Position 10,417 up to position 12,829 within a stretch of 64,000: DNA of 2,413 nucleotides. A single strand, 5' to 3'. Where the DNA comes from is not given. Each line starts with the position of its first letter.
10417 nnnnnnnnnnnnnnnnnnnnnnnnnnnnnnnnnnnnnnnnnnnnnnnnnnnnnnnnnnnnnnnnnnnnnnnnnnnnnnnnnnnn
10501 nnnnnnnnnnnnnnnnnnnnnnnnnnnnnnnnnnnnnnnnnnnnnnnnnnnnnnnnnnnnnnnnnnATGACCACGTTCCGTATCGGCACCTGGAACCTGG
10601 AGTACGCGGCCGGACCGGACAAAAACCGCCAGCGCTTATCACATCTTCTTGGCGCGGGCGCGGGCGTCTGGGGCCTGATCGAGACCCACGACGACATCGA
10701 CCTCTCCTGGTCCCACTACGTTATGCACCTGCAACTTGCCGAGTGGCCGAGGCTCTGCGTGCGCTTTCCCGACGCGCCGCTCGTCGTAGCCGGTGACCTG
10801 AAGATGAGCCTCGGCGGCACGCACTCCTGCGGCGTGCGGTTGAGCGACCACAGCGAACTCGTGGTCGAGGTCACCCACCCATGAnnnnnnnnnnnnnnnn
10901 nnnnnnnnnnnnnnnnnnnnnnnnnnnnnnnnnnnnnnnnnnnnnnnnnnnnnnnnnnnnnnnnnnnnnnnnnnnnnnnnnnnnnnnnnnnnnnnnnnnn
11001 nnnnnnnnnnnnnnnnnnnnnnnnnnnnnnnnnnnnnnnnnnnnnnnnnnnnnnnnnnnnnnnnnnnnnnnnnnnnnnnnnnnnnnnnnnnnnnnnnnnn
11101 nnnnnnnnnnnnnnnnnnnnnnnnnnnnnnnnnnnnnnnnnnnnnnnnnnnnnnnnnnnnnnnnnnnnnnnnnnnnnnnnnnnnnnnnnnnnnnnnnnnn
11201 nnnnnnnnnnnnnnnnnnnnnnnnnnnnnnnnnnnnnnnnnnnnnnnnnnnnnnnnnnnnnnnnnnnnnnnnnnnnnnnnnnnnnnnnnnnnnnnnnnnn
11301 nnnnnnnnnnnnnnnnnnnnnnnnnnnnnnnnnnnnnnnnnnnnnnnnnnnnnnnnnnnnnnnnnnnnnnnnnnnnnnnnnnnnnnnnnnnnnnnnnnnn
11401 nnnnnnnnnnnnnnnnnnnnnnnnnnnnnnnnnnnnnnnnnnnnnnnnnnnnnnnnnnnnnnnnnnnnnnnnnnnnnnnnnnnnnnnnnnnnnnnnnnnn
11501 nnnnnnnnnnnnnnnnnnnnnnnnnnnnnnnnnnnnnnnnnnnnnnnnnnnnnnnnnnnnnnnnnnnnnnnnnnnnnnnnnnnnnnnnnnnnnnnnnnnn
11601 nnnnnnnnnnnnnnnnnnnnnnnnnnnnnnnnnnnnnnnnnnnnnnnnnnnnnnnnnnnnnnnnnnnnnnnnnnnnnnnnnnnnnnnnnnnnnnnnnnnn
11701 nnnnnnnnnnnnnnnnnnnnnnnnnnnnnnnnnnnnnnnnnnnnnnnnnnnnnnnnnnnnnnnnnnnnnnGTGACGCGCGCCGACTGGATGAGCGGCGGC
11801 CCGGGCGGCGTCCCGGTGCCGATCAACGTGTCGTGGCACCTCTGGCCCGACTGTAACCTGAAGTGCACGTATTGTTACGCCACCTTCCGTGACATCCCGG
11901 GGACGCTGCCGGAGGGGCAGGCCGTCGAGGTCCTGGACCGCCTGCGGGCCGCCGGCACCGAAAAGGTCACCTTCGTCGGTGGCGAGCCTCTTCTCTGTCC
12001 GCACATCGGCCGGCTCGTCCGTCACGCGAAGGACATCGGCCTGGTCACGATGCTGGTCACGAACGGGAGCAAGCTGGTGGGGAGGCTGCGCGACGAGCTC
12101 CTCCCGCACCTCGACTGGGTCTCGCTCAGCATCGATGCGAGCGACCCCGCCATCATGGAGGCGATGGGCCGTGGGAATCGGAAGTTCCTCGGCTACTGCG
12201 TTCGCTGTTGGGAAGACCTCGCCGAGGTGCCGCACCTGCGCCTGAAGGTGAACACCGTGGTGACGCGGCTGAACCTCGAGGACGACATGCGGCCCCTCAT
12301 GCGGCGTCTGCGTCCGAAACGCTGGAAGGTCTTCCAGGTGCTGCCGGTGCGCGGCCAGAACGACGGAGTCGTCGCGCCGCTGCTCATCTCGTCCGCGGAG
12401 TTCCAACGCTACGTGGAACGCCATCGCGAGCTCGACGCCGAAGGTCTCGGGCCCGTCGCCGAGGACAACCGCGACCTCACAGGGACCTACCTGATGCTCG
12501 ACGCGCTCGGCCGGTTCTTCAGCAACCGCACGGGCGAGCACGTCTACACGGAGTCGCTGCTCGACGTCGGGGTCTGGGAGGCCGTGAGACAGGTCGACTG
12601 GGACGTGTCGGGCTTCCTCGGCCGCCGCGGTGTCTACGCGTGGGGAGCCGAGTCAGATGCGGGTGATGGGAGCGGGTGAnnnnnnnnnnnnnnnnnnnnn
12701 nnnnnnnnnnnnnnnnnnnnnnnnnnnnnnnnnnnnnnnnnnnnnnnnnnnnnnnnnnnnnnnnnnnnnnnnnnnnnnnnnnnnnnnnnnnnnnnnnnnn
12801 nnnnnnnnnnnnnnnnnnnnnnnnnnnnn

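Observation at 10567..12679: Viperin (pVip) operon with a family-II-pyrophosphatase-like DHH enzyme as a coupled upstream partner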

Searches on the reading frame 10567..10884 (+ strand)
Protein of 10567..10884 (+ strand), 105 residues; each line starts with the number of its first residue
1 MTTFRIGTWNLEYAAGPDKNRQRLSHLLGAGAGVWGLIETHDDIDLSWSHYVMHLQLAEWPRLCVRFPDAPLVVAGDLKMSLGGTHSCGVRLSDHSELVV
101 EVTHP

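Call 3: search_protein_families(library=pfam, proteins=[window:10567-10884:+], max_evalue=0.01)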
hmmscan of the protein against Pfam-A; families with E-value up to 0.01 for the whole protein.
window:10567-10884:+ (105 aa): 0 families

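Call 4: search_protein_families(library=padloc, proteins=[window:10567-10884:+], max_evalue=0.01)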
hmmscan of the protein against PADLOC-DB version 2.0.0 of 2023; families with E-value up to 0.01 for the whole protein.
window:10567-10884:+ (105 aa): 0 families

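Call 5: search_protein_families(library=ncbifam, proteins=[window:10567-10884:+], max_evalue=0.01)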
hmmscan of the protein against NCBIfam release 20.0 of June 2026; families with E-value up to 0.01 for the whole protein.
window:10567-10884:+ (105 aa): 0 families

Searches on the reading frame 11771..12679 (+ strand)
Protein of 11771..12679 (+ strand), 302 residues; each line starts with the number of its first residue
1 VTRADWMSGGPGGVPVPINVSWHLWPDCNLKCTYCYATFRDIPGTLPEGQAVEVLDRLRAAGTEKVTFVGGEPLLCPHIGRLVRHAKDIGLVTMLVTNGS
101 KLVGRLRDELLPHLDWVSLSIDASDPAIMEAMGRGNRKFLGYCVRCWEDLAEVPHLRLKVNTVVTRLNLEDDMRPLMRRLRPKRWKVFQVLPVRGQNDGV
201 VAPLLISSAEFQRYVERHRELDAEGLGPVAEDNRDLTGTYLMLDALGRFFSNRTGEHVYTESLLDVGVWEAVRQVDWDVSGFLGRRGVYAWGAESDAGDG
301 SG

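Call 3: search_protein_families(library=pfam, proteins=[window:11771-12679:+], max_evalue=0.01)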
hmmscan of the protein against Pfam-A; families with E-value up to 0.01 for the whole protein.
window:11771-12679:+ (302 aa): 2 families
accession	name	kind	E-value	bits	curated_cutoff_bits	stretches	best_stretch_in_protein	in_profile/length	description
PF04055.27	Radical_SAM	-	6e-18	66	29.5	1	26-136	5-124/166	Radical SAM superfamily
PF13353.11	Fer4_12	-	2.5e-05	25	22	1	26-114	13-106/137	4Fe-4S single cluster domain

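Call 4: search_protein_families(library=padloc, proteins=[window:11771-12679:+], max_evalue=0.01)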
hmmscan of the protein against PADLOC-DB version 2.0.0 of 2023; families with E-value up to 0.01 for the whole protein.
window:11771-12679:+ (302 aa): 3 families
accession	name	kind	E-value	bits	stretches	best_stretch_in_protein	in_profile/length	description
PDLC02903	pVip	-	2.1e-75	251.5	1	20-285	2-256/257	Viperins not associated with kinases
PDLC02904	pVip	-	6.2e-73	243.5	1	18-285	3-261/262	Viperins associated with kinases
PDLC02905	pVip-kinase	-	1.6e-71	240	1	19-295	183-464/474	Viperin-kinase fusion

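Call 5: search_protein_families(library=ncbifam, proteins=[window:11771-12679:+], max_evalue=0.01)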
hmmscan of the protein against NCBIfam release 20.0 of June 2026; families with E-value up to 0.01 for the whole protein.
window:11771-12679:+ (302 aa): 53 families (the best 25 are shown)
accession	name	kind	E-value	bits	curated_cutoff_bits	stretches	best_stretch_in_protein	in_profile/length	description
NF038283.1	viperin_w_prok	equivalog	8.1e-75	251.6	180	1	19-286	3-280/281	viperin family antiviral radical SAM protein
TIGR04278.1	viperin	exception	6.2e-43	147.1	450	1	16-292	57-339/347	antiviral radical SAM protein viperin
TIGR02666.1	moaA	equivalog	6.7e-17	61.5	284.05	1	27-186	19-186/336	GTP 3',8-cyclase MoaA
NF045574.1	sacti_mat_StsB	exception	2.3e-15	56.4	625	1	27-170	105-247/466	StsB family radical SAM/SPASM domain sactipeptide maturase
TIGR04053.2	TIGR04053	equivalog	3.4e-15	56.1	395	1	17-200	7-197/366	TIGR04053 family radical SAM/SPASM domain-containing protein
TIGR04051.1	rSAM_NirJ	equivalog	6e-15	55.1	515.45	1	20-123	4-110/354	heme d1 biosynthesis radical SAM protein NirJ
TIGR04545.1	rSAM_ahbD_hemeb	equivalog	8.5e-15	55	500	1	20-216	2-199/339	heme b synthase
TIGR02109.1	PQQ_syn_pqqE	equivalog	8.3e-14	51.3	381.35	1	14-171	3-161/358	pyrroloquinoline quinone biosynthesis protein PqqE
TIGR04347.1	pseudo_SAM_Halo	equivalog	1e-13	51.3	525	1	20-123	40-146/390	TIGR04347 family pseudo-SAM/SPASM protein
TIGR02668.1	moaA_archaeal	equivalog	1.3e-13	50.6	325.25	1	24-197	16-190/303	GTP 3',8-cyclase MoaA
TIGR03962.1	mycofact_rSAM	equivalog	1.5e-13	50.7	265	1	13-170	7-164/339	mycofactocin radical SAM maturase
TIGR04055.1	rSAM_NirJ2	equivalog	2.8e-12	46.8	500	1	20-170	2-152/326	putative heme d1 biosynthesis radical SAM protein NirJ2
TIGR04303.1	GeoRSP_rSAM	equivalog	4.4e-12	46.2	400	1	16-171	3-156/325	GeoRSP system radical SAM/SPASM protein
TIGR04133.1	rSAM_w_lipo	hypoth_equivalog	2.5e-11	43.1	425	1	22-227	28-237/350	TIGR04133 family radical SAM/SPASM protein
TIGR02495.1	NrdG2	equivalog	4.7e-11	42.4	131.15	1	28-184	26-184/193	anaerobic ribonucleoside-triphosphate reductase activating protein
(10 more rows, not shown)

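Call 27: find_related_loci(query=window:11771-12679:+, collection=metagenome_contigs, flank=6000)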
Query window:11771-12679:+ (302 aa) in metagenome_contigs; peptide patterns used: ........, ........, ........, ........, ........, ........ (x = any residue, [..] = any of these).
118 stretches matched a pattern; 15 encode a relative of the query (tblastn E <= 1e-3); 15 distinct loci.
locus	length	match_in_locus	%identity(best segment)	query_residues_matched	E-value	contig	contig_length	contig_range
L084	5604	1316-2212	79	1-299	8e-163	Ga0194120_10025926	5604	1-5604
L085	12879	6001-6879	78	1-293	1e-159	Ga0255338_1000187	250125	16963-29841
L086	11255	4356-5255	75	1-300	1e-154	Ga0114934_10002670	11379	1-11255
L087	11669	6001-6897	72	1-298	4e-146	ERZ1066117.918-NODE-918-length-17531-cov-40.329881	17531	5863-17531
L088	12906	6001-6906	70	1-302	2e-144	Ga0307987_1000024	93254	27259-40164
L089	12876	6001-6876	73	1-291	4e-143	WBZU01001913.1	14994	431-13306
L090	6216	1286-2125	66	12-291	3e-129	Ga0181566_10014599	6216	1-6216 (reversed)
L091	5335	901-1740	66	12-291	7e-129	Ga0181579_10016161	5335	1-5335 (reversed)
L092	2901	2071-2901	66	12-288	2e-131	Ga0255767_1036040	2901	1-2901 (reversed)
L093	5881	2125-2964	61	12-291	1e-122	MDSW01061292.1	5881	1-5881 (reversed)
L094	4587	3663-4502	61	12-291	9e-123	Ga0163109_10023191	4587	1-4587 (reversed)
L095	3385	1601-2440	59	12-291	4e-125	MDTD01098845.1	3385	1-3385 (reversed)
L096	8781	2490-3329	61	12-291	5e-121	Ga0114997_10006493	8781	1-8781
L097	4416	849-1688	60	12-291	4e-122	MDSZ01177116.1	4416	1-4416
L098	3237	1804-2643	61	12-291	3e-123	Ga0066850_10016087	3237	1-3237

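Call 33: search_protein_families(library=pfam, proteins=[L096:1439-2473:+, L096:914-1408:+, L096:34-570:+, L096:519-917:+, L096:6143-7456:+, L096:7557-8381:-, L096:3344-5098:-, L096:5095-5988:-], max_evalue=0.01)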
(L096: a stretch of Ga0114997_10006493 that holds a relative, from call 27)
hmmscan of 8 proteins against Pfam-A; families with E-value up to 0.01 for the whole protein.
L096:1439-2473:+ (344 aa): 2 families
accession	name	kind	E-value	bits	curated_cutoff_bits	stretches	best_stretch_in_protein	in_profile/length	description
PF00586.29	AIRS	-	6e-14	52.9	24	1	49-152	2-110/112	AIR synthase related protein, N-terminal domain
PF02769.27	AIRS_C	-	4.8e-11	43.5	23.1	1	165-334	2-149/156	AIR synthase related protein, C-terminal domain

L096:914-1408:+ (164 aa): 1 family
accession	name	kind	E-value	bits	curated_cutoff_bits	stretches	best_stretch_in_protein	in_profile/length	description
PF06941.18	NT5C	-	2.7e-15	57.1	24.8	1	8-131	1-139/180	5' nucleotidase, deoxy (Pyrimidine), cytosolic type C protein (NT5C)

L096:34-570:+ (178 aa): 2 families
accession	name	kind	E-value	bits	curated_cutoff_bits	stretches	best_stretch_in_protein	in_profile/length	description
PF01844.29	HNH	-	1.5e-08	35.1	21.4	1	128-172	1-46/47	HNH endonuclease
PF14279.12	HNH_5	-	0.0003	21.1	27.5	1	128-173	1-46/56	HNH endonuclease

L096:519-917:+ (132 aa): 0 families

L096:6143-7456:+ (437 aa): 1 family
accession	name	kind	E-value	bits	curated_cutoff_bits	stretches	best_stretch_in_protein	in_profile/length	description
PF09903.14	DUF2130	-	8.2e-67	225.6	26.7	1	159-420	4-254/255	Uncharacterized protein conserved in bacteria (DUF2130)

L096:7557-8381:- (274 aa): 3 families
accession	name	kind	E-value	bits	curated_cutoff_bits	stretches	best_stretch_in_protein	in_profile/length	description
PF00929.31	RNase_T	-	7.4e-28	98.6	24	1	16-171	2-163/164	Exonuclease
PF13280.12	WYL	-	4.1e-09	36.8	21.8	1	220-273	13-67/70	WYL domain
PF13482.12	RNase_H_2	-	0.00035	21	22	1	15-157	1-120/165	RNase_H superfamily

L096:3344-5098:- (584 aa): 2 families
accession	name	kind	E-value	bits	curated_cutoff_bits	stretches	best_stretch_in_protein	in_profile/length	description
PF01326.24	PPDK_N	-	1.8e-20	73.9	27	3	117-175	165-226/328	Pyruvate phosphate dikinase, AMP/ATP-binding domain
PF00391.29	PEP-utilizers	-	1.6e-06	28.1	23.1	1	508-560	3-53/72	PEP-utilising enzyme, mobile domain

L096:5095-5988:- (297 aa): 0 families

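Call 36: search_protein_families(library=ncbifam, proteins=[L096:1439-2473:+, L096:914-1408:+, L096:5095-5988:-, L096:3344-5098:-, L096:2466-3389:+], max_evalue=0.001)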
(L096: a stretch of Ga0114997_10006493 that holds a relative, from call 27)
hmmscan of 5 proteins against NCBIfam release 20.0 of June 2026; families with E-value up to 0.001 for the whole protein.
L096:1439-2473:+ (344 aa): 10 families
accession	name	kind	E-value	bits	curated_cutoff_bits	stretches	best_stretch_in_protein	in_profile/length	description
TIGR00476.1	selD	equivalog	1.8e-62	211.4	125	1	20-308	8-309/311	selenide, water dikinase SelD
NF002098.0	PRK00943.1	equivalog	5.9e-48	163.5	299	1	60-332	62-336/347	selenide, water dikinase SelD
TIGR04369.1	fusion_not_SelD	hypoth_equivalog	1.1e-26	93.2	700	1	21-313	356-689/701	oxidoreductase/SelD-related fusion protein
NF010705.0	PRK14105.1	equivalog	1e-22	80.5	291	1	49-177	48-179/345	selenide, water dikinase SelD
TIGR01379.1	thiL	equivalog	3.7e-13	49.1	184.15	1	69-259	53-245/320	thiamine-phosphate kinase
NF004354.0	PRK05731.2-3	equivalog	1.9e-08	34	204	1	86-238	57-206/273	thiamine-phosphate kinase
NF004353.0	PRK05731.2-2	equivalog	2e-08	33.7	301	1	73-188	46-164/311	thiamine-phosphate kinase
TIGR04049.1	AIR_rel_sll0787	hypoth_equivalog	2.9e-07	29.8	321.3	1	49-171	44-166/318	sll0787 family AIR synthase-like protein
TIGR02124.1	hypE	equivalog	1.3e-05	24.4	251.6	1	20-255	5-248/332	hydrogenase expression/formation protein HypE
NF004351.0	PRK05731.1-4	equivalog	2.4e-05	23.6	324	1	78-188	74-186/321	thiamine-phosphate kinase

L096:914-1408:+ (164 aa): 0 families

L096:5095-5988:- (297 aa): 0 families

L096:3344-5098:- (584 aa): 14 families
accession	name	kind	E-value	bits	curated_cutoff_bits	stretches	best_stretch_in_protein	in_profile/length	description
NF004881.0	PRK06241.2-2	equivalog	1.5e-25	89.7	883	3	62-175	107-230/898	phosphoenolpyruvate synthase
NF004508.0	PRK05849.1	equivalog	3.7e-24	84.8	501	1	17-231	11-222/789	hypothetical protein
NF052631.1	prodigiosin_PigC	equivalog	1.1e-16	59.9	1300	2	54-175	85-217/883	prodigiosin ligase PigC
NF052632.1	undecylprod_RedH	equivalog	1e-15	56.8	1350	2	61-165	92-203/880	undecylprodigiosin ligase RedH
NF004882.0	PRK06241.2-3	equivalog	2e-15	56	850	1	61-229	98-279/827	phosphoenolpyruvate synthase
NF004883.0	PRK06241.2-4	equivalog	3.6e-14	51.9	1063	0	199-228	300-329/928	phosphoenolpyruvate synthase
TIGR01418.1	PEP_synth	equivalog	7.3e-13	47.7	739.75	1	168-259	269-363/784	pyruvate, water dikinase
NF004877.0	PRK06241.1-2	subfamily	7.4e-13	47.7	866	1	46-180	96-239/869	phosphoenolpyruvate synthase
NF005057.0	PRK06464.1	equivalog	1.4e-12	46.5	598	1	64-177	121-246/798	phosphoenolpyruvate synthase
NF004880.0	PRK06241.2-1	equivalog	2e-12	45.9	972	1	56-228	99-282/837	phosphoenolpyruvate synthase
NF004878.0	PRK06241.1-3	subfamily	2.3e-12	45.8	945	1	49-173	97-231/891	phosphoenolpyruvate synthase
NF004879.0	PRK06241.1-4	equivalog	2.8e-11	42.3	976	1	51-177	100-236/868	phosphoenolpyruvate synthase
NF041857.1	RIF_Ptrans_rph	equivalog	4.3e-09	35.3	999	1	51-176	98-233/864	rifamycin-inactivating phosphotransferase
NF000283.1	RPH_KJ151292.1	equivalog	0.00035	18.9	1700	0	54-164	104-224/865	rifamycin-inactivating phosphotransferase Rph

L096:2466-3389:+ (307 aa): 49 families (the best 25 are shown)
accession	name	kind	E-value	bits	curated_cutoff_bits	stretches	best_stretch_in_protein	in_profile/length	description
NF038283.1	viperin_w_prok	equivalog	1.3e-81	273.8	180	1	16-283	3-280/281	viperin family antiviral radical SAM protein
TIGR04278.1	viperin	exception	7.5e-48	163.3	450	1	8-294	52-344/347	antiviral radical SAM protein viperin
TIGR02666.1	moaA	equivalog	2.7e-20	72.6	284.05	1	24-216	19-220/336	GTP 3',8-cyclase MoaA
TIGR02668.1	moaA_archaeal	equivalog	4.9e-18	65.1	325.25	1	21-207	16-205/303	GTP 3',8-cyclase MoaA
NF045574.1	sacti_mat_StsB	exception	1.6e-17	63.5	625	1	24-163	105-243/466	StsB family radical SAM/SPASM domain sactipeptide maturase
TIGR04053.2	TIGR04053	equivalog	1.9e-15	57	395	1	14-193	7-192/366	TIGR04053 family radical SAM/SPASM domain-containing protein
TIGR04545.1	rSAM_ahbD_hemeb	equivalog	2.2e-15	56.9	500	1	17-214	2-200/339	heme b synthase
TIGR04347.1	pseudo_SAM_Halo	equivalog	2.5e-14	53.4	525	1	15-175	39-197/390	TIGR04347 family pseudo-SAM/SPASM protein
TIGR04055.1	rSAM_NirJ2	equivalog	3.7e-14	53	500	1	17-213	2-198/326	putative heme d1 biosynthesis radical SAM protein NirJ2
TIGR04133.1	rSAM_w_lipo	hypoth_equivalog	4.3e-14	52.2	425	1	18-237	27-250/350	TIGR04133 family radical SAM/SPASM protein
TIGR02109.1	PQQ_syn_pqqE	equivalog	5.3e-14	51.9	381.35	1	11-184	3-179/358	pyrroloquinoline quinone biosynthesis protein PqqE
TIGR03962.1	mycofact_rSAM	equivalog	1.5e-13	50.7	265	1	11-173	8-172/339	mycofactocin radical SAM maturase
TIGR04303.1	GeoRSP_rSAM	equivalog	1.6e-13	50.9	400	1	13-168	3-156/325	GeoRSP system radical SAM/SPASM protein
NF001199.0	PRK00164.2-1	equivalog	1.6e-13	50.5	231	1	22-189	19-186/308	GTP 3',8-cyclase MoaA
TIGR04051.1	rSAM_NirJ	equivalog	2.1e-13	50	515.45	1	17-167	4-154/354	heme d1 biosynthesis radical SAM protein NirJ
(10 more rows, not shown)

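Call 70: search_protein_representatives(protein=window:11771-12679:+)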
Query: 302 residues. Proteins with E-value up to 0.001 (for the whole library): 14531; up to 1e-10: 1794; up to 1e-30: 329. The best 150 are listed.
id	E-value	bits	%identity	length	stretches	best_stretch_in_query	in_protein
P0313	4.7e-82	292.1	49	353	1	17-294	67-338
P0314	7.2e-76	271.8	46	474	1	14-293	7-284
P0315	7.6e-72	258.6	47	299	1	16-289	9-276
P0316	2.8e-70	253.4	48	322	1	14-295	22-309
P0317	3.7e-69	249.7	45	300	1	16-293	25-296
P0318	6.3e-69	249.0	49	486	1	13-293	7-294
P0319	5.0e-68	246.0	47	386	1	16-277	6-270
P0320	1.3e-66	241.4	46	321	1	17-293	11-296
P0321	7.9e-66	238.8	45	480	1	19-297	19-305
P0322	7.4e-65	235.6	42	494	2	15-292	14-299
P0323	3.3e-64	233.5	42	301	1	17-292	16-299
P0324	3.9e-64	233.2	42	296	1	16-293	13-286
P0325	9.6e-64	231.9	45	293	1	17-289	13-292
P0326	2.3e-63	230.7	43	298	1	17-291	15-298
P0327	7.3e-63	229.0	43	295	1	20-291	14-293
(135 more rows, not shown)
